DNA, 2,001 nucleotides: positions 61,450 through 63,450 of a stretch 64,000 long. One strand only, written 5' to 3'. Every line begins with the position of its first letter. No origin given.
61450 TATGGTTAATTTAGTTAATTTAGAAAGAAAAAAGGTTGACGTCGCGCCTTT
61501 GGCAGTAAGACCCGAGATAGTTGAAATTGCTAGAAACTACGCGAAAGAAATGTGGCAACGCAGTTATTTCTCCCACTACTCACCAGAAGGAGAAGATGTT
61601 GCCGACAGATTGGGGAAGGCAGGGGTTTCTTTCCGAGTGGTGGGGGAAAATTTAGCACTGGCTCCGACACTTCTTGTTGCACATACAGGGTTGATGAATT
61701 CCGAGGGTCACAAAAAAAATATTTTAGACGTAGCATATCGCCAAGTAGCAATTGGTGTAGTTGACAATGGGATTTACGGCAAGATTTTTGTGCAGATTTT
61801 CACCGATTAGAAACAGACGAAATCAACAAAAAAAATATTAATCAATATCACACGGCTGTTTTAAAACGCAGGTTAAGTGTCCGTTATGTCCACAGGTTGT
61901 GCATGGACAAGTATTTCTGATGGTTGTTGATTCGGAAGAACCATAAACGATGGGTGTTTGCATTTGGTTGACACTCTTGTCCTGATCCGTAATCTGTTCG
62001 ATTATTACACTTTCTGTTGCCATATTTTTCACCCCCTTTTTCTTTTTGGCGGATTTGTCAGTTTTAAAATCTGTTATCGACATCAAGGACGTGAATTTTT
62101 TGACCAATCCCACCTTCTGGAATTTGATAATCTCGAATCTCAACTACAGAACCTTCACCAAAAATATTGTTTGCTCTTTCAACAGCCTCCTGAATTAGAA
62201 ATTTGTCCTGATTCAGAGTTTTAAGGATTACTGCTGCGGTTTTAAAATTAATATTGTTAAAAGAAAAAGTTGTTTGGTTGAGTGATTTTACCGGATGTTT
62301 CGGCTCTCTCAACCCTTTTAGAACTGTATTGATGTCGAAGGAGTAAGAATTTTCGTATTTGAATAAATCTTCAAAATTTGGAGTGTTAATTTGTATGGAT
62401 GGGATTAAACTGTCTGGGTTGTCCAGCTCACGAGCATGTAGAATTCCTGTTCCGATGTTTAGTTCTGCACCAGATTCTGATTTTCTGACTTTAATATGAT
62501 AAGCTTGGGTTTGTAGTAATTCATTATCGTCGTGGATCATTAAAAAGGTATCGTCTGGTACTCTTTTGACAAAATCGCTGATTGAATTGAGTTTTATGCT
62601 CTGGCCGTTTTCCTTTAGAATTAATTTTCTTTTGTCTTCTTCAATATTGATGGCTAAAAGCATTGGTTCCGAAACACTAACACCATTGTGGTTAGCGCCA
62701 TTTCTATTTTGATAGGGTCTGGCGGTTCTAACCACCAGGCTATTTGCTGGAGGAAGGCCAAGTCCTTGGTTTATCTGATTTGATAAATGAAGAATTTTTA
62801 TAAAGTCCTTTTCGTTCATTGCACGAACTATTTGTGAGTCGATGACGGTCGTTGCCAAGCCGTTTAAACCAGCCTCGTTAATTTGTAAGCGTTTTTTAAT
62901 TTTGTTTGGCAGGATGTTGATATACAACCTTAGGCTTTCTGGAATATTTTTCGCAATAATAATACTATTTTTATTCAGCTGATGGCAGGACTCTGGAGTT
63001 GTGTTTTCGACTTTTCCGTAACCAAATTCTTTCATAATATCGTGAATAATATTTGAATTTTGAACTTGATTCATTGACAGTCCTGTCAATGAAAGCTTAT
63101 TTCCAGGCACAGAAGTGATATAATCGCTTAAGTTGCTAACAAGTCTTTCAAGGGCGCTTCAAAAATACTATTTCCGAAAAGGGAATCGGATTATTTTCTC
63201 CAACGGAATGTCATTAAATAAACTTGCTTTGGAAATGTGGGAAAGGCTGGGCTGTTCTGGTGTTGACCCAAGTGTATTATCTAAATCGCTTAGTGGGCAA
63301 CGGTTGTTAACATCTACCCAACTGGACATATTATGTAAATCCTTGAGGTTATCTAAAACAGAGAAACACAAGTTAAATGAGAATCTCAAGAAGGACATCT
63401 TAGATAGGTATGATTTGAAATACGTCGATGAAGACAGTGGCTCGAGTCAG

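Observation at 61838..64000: Cys/Thr-rich 61-aa peptide with very strong RBS, next to an uncharacterised 348-aa protein and a divergent HTH regulator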

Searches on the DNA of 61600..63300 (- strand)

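Call 65: search_rna_families(source=window, start=61600, end=63300, threshold=evalue, max_evalue=1)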
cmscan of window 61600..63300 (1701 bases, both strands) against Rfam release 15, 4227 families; matches with E-value up to 1: 0.
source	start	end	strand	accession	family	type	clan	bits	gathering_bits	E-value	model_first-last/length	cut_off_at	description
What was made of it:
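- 61811..62063 (.): 253-bp stretch between the ATP-grasp stop and the stop of the convergent CvpA-CAP gene. It is present only in this lineage and carries the peptide ORF. No Rfam match was found (call 65).
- Tried and rejected: Rfam on the locus found nothing (call 65).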

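Call 89: search_rna_families(source=L001, start=9700, end=10100, threshold=evalue, max_evalue=1)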
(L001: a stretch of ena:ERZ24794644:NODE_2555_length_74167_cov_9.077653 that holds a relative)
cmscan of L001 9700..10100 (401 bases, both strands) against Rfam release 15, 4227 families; matches with E-value up to 1: 2.
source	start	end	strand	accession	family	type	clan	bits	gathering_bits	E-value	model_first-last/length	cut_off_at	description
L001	9901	9993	-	RF02869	ncS025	Gene; sRNA;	-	20.1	46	0.24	1-85/85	no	Burkholderia sRNA 25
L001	10011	10071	-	RF04324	Pestivirus-3UTR-SLIV-SLIII-SLII-CSFV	Gene; sRNA;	CL00151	17.5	150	0.94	39-98/170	no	Pestivirus 3' UTR SLIV, SLIII and SLII classical swine fever virus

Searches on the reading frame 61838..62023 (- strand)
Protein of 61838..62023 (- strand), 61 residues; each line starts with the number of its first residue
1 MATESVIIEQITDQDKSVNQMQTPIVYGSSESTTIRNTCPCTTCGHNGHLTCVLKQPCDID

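Call 7: search_protein_families(library=pfam, proteins=[window:61838-62023:-], max_evalue=1)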
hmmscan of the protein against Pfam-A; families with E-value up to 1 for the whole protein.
window:61838-62023:- (61 aa): 0 families

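Call 8: search_protein_families(library=ncbifam, proteins=[window:61838-62023:-], max_evalue=1)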
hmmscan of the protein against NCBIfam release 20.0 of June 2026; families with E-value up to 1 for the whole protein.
window:61838-62023:- (61 aa): 0 families

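Call 10: find_encoding_contigs(protein=window:61838-62023:-, flank=10000)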
Protein window:61838-62023:- (61 aa): no gene with exactly this product is on record in the collection.
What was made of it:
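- Tried and rejected: An exact look-up of the 61-aa product failed because public gene calls use the 81-aa start (call 10).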

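Call 44: find_homologous_proteins(query=window:61841-62023:-, max_evalue=1)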
Query seq(61 aa) (61 aa): 1 proteins with E <= 1 among 1 candidates.
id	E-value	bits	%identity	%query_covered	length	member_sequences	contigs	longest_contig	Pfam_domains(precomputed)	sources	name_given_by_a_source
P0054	4.8e-33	129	98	100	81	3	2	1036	-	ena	-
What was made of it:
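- Tried and rejected: The repeat found only the same ORF (call 44).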

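Call 46: find_encoding_contigs(protein=P0054, flank=6000, max_places=4)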
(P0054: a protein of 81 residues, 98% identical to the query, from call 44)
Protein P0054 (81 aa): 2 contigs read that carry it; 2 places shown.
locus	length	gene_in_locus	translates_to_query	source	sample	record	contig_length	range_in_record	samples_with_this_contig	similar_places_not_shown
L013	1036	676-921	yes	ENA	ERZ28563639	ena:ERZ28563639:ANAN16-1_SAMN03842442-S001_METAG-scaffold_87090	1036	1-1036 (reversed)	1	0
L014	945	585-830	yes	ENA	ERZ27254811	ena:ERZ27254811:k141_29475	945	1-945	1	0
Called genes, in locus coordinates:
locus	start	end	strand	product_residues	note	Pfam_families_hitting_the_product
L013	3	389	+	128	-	?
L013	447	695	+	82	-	-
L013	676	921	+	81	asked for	-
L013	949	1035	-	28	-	?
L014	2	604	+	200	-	?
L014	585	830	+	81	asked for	-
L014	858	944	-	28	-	?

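Call 66: find_related_loci(query=window:61841-62023:-, collection=viral_contigs, flank=5000)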
Query seq(61 aa) (61 aa) in viral_contigs; peptide patterns used: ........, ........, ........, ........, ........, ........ (x = any residue, [..] = any of these).
8 stretches matched a pattern, but none encodes a relative of the query by tblastn (E <= 1e-3).
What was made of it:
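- There is no homologue anywhere (calls 44, 66).
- Tried and rejected: The viral-contig scan for the peptide found nothing (call 66).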

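Call 84: search_protein_families(library=padloc, proteins=[window:61838-62023:-], max_evalue=0.1)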
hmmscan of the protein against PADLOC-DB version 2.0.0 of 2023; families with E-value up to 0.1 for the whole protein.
window:61838-62023:- (61 aa): 0 families

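Call 85: search_protein_families(library=phrogs, proteins=[window:61838-62023:-], max_evalue=0.1)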
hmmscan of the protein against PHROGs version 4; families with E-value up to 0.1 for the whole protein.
window:61838-62023:- (61 aa): 0 families

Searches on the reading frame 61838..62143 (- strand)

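Call 7: search_protein_families(library=pfam, proteins=[window:61838-62143:-], max_evalue=1)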
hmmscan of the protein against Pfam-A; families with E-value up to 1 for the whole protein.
window:61838-62143:- (101 aa): 2 families
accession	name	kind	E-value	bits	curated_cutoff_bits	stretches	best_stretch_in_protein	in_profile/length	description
PF00743.25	FMO-like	-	0.0086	15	22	1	10-60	367-417/532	Flavin-binding monooxygenase-like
PF23033.1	DUF7034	-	0.064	13.9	27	1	23-77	3-53/119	Domain of unknown function (DUF7034)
